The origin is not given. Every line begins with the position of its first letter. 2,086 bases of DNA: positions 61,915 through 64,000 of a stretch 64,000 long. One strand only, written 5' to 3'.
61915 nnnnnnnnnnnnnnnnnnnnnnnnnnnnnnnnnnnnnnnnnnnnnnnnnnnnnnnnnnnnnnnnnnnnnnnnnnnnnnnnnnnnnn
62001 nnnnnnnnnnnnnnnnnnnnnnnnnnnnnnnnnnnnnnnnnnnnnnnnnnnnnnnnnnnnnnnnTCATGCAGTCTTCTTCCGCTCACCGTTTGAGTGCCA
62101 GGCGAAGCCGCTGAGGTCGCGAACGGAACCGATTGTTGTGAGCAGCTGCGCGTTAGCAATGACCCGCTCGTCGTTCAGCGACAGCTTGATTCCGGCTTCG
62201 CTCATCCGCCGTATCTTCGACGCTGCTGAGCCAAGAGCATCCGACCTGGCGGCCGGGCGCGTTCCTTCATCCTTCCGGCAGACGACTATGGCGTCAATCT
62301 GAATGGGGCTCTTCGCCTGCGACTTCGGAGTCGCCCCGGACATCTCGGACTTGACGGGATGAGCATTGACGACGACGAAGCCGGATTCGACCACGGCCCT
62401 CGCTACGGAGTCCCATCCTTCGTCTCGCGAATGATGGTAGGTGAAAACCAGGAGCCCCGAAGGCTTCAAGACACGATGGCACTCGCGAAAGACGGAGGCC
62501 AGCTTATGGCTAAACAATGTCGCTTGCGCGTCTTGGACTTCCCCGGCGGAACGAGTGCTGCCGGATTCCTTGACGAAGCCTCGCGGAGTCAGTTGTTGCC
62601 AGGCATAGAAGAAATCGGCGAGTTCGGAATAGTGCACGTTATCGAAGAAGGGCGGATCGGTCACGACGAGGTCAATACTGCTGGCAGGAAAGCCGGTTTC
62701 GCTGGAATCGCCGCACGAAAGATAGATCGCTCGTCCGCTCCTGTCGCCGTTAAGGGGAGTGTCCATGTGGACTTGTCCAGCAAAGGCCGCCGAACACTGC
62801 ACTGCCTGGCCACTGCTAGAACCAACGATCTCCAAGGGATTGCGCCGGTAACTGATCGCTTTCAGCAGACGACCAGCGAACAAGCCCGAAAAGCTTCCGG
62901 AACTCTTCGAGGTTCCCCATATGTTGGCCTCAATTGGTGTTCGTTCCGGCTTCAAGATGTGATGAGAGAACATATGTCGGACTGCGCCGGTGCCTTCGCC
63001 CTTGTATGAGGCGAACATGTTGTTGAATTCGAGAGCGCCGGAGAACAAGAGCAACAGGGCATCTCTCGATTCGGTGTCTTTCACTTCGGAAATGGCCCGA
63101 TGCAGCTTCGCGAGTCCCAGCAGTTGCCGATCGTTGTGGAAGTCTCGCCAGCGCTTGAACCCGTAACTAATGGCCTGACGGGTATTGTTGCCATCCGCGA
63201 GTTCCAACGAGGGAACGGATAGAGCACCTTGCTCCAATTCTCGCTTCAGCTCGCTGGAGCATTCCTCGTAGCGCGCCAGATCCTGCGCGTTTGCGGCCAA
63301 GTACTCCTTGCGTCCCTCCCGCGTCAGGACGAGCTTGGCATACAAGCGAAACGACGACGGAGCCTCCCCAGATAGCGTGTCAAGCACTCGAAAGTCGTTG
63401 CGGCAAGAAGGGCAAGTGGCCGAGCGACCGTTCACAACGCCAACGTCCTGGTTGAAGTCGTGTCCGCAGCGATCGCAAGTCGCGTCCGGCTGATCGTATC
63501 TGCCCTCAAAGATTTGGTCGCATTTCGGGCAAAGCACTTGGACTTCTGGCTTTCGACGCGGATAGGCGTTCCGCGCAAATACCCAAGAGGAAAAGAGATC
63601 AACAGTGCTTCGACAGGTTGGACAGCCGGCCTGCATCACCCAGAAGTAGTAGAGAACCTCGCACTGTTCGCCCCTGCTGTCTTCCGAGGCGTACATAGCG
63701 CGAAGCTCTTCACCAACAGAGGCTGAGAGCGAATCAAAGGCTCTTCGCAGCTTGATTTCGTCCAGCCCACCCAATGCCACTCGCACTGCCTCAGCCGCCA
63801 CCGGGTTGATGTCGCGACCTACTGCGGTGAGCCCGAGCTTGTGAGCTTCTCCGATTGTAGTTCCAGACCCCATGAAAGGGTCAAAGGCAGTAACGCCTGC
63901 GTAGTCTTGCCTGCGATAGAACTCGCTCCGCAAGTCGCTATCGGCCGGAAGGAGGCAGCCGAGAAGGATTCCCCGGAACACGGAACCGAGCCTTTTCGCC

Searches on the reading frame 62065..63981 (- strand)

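Call 51: search_protein_families(library=pfam, proteins=[window:62065-63981:-], max_evalue=0.0001)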
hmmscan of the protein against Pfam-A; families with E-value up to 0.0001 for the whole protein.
window:62065-63981:- (638 aa): 2 families
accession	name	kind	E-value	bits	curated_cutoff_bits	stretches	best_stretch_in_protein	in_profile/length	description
PF01555.25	N6_N4_Mtase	-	1.2e-13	52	26.7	2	436-574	1-110/221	DNA methylase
PF08241.18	Methyltransf_11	-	7e-05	23.8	21.2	0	492-513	74-95/95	Methyltransferase domain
